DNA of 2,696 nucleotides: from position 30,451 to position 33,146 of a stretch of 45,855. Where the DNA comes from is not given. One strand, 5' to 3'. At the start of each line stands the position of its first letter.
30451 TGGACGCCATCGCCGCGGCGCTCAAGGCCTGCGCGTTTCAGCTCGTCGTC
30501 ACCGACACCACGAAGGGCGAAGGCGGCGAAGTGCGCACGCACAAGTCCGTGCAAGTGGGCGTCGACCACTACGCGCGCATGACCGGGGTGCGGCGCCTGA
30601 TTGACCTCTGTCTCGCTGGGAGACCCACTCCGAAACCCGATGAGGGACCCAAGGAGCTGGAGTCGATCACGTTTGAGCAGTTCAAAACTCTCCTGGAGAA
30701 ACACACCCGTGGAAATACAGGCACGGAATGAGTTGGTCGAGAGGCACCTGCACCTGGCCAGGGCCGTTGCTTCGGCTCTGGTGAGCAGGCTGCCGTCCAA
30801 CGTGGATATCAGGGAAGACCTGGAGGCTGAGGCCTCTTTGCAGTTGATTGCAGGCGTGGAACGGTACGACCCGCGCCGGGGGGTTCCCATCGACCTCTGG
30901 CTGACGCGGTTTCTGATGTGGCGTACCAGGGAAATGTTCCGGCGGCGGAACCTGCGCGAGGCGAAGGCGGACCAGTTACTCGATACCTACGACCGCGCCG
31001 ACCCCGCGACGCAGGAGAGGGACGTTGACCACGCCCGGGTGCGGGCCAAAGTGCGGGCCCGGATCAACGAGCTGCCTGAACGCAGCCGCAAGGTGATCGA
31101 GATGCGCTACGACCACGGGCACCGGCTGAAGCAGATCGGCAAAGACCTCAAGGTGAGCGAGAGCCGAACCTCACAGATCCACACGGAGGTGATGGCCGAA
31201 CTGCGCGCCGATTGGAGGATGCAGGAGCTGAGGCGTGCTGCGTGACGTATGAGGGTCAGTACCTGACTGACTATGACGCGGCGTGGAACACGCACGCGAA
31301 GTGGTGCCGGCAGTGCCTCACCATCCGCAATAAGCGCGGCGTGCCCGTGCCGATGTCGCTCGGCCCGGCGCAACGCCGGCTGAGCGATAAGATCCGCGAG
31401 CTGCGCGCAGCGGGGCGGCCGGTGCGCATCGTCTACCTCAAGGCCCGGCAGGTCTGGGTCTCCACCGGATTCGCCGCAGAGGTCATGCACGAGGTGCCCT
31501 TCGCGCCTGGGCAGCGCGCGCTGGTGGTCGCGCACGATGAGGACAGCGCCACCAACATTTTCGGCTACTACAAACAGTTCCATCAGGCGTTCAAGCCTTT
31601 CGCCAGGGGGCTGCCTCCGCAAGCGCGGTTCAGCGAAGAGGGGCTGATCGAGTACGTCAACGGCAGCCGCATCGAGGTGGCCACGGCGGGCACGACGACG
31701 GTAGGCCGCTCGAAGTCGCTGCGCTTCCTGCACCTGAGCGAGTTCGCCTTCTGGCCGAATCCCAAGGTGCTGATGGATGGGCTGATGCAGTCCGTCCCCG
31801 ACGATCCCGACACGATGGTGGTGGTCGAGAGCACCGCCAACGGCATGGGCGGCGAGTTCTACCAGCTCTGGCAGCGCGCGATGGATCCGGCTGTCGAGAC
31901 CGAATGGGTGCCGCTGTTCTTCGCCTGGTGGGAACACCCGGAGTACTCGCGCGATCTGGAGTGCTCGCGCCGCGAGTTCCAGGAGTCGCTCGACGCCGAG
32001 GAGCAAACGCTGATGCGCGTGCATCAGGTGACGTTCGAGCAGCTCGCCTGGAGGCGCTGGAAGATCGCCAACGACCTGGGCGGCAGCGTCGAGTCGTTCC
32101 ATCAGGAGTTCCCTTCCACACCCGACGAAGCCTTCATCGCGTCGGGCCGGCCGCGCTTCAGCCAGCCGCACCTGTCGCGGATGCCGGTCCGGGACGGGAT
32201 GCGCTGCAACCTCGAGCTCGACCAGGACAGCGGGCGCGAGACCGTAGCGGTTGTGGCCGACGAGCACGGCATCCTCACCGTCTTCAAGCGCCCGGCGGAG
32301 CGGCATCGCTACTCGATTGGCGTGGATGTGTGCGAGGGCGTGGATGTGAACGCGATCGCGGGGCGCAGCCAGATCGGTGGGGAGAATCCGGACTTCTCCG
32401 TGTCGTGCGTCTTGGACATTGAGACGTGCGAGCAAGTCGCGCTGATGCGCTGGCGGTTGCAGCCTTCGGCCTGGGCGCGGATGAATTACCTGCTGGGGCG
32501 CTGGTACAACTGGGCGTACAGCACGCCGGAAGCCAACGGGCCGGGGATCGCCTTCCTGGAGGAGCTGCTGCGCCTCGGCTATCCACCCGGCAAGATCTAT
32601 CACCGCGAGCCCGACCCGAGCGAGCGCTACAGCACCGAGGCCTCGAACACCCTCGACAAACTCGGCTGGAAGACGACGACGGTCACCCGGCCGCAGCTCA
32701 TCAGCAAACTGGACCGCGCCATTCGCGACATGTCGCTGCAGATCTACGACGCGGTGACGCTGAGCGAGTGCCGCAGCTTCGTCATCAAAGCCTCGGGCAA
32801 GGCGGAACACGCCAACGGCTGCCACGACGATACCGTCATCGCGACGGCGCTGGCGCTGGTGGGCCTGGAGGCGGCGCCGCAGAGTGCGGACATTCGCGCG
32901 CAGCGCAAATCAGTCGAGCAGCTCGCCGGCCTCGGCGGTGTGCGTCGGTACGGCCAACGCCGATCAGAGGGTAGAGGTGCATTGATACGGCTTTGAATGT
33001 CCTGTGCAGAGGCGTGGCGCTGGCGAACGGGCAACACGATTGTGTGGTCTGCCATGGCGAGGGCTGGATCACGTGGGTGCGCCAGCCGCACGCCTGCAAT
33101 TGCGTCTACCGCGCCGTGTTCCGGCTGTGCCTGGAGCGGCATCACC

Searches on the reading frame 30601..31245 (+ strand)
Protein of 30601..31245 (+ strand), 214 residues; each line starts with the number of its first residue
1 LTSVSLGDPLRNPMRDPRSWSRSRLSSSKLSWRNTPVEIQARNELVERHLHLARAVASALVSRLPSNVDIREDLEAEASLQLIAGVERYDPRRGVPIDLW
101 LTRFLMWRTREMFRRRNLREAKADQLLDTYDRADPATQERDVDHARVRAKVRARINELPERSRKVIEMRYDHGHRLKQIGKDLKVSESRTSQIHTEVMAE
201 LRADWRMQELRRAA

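Call 18: search_protein_families(library=phrogs, proteins=[window:30601-31245:+], max_evalue=0.001)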
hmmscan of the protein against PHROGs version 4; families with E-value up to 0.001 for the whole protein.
window:30601-31245:+ (214 aa): 3 families
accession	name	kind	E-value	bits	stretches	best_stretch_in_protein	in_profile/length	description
phrog_351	-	transcription regulation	2.7e-16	60.4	1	39-204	502-725/928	RNA polymerase sigma factor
phrog_1740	-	transcription regulation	3.8e-06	26.7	1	71-202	83-213/567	RNA polymerase sigma factor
phrog_36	-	transcription regulation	1.7e-05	25.5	1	149-200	131-182/220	transcriptional regulator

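Call 19: search_protein_families(library=pfam, proteins=[window:30601-31245:+], max_evalue=0.001)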
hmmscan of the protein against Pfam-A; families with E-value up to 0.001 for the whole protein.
window:30601-31245:+ (214 aa): 3 families
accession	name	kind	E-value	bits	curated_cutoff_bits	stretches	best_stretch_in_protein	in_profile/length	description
PF04545.22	Sigma70_r4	-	1.2e-13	50.8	24.1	1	155-202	2-49/50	Sigma-70, region 4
PF08281.18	Sigma70_r4_2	-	1.4e-07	31.5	25.7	1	150-188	3-41/54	Sigma-70, region 4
PF04542.20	Sigma70_r2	-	1.4e-06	28.4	24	1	45-117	1-69/71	Sigma-70 region 2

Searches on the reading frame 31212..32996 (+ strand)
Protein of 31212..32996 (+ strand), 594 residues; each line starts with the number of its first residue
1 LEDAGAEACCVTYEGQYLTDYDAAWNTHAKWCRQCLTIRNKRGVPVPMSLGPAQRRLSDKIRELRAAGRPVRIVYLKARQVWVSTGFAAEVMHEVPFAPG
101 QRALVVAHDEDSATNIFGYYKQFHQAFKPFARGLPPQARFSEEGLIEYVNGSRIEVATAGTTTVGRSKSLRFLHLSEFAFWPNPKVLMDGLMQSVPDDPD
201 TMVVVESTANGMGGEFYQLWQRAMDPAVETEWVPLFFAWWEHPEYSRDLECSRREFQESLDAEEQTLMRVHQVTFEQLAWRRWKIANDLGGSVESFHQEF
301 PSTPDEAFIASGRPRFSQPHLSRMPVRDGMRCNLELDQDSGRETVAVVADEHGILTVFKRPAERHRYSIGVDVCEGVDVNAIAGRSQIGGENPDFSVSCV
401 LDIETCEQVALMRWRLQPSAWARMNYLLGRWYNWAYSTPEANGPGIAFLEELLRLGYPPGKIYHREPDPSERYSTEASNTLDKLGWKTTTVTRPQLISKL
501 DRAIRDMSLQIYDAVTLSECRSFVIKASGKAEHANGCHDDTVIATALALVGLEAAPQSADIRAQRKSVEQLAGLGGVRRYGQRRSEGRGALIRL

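Call 18: search_protein_families(library=phrogs, proteins=[window:31212-32996:+], max_evalue=0.001)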
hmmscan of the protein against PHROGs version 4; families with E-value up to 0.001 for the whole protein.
window:31212-32996:+ (594 aa): 6 families
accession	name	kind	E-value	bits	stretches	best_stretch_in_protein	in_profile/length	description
phrog_2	-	head and packaging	6.7e-23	82.3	1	49-565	265-606/807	terminase large subunit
phrog_38407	-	unknown function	1.7e-21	77.6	1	205-548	5-344/370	-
phrog_24361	-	head and packaging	1.1e-12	49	1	429-549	21-135/162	terminase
phrog_26724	-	unknown function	1.9e-07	31.8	1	36-216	21-190/192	-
phrog_9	-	head and packaging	7.4e-06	26.1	1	100-246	255-399/812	terminase large subunit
phrog_5989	-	head and packaging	0.00067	19.9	1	35-173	128-257/347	terminase large subunit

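Call 19: search_protein_families(library=pfam, proteins=[window:31212-32996:+], max_evalue=0.001)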
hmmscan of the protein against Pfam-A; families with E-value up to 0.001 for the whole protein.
window:31212-32996:+ (594 aa): 0 families

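Call 109: search_dna_similar(query=window:31212-32993:+, collection=phages, mode=protein, max_evalue=0.00001, max_rows=12)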
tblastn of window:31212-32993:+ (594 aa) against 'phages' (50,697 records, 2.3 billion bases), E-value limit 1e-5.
Records with a match: 672; places in all: 673; records where one place covers at least 80% of the query: 406.
Best place of each record, by identity: <60% 672.
By first word of the organism name: Synechococcus 149; Vibrio 144; Stx2a-converting 83; Escherichia 78; Ralstonia 32; Cyanophage 27; Pseudomonas 17; Stx2-converting 12; Klebsiella 11; Burkholderia 10; and 39 more.
By host as written in the record: - 312; Synechococcus 78; Synechococcus sp. WH7803 15; Synechococcus sp. 13; Vibrio crassostreae 7; Escherichia coli K514 (EHEC) 7; Escherichia coli 6; Ralstonia pseudosolanacearum 6; and 149 more.
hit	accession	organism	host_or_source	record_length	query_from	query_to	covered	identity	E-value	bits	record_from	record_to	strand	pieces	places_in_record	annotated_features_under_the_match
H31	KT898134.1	Aeromonas phage phiARM81mr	Aeromonas sp. ARM81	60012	3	548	92%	28.1%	5e-35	147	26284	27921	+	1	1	terminase large subunit | terminase small subunit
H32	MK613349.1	Roseobacter phage CRP-7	Rhodobacteraceae bacterium FZCC0042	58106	18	548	89%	28.6%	7e-53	201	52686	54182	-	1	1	terminase large subunit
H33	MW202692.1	Caudoviricetes sp.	Manatee Spring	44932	31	549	87%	28.9%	1e-53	203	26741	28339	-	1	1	terminase large subunit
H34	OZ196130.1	Vibrio phage D96a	Seawater and oysters mix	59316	38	556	87%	28.4%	2e-35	149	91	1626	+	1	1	hypothetical protein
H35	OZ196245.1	Vibrio phage D80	Seawater and oysters mix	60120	38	556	87%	28.4%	2e-35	149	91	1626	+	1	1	hypothetical protein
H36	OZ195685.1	Vibrio phage D60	Seawater and oysters mix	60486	38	556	87%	28.4%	2e-35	149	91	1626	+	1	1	hypothetical protein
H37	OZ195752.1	Vibrio phage D53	Seawater and oysters mix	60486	38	556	87%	28.4%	2e-35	149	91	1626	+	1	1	hypothetical protein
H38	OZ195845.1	Vibrio phage D288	Seawater and oysters mix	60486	38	556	87%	28.4%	2e-35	149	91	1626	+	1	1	hypothetical protein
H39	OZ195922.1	Vibrio phage D460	Seawater and oysters mix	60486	38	556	87%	28.4%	2e-35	149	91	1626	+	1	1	hypothetical protein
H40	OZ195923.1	Vibrio phage D459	Seawater and oysters mix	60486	38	556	87%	28.4%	2e-35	149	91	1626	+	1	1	hypothetical protein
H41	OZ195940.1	Vibrio phage D87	Seawater and oysters mix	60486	38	556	87%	28.4%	2e-35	149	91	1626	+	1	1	hypothetical protein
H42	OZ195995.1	Vibrio phage D339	Seawater and oysters mix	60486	38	556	87%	28.4%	2e-35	149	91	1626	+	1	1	hypothetical protein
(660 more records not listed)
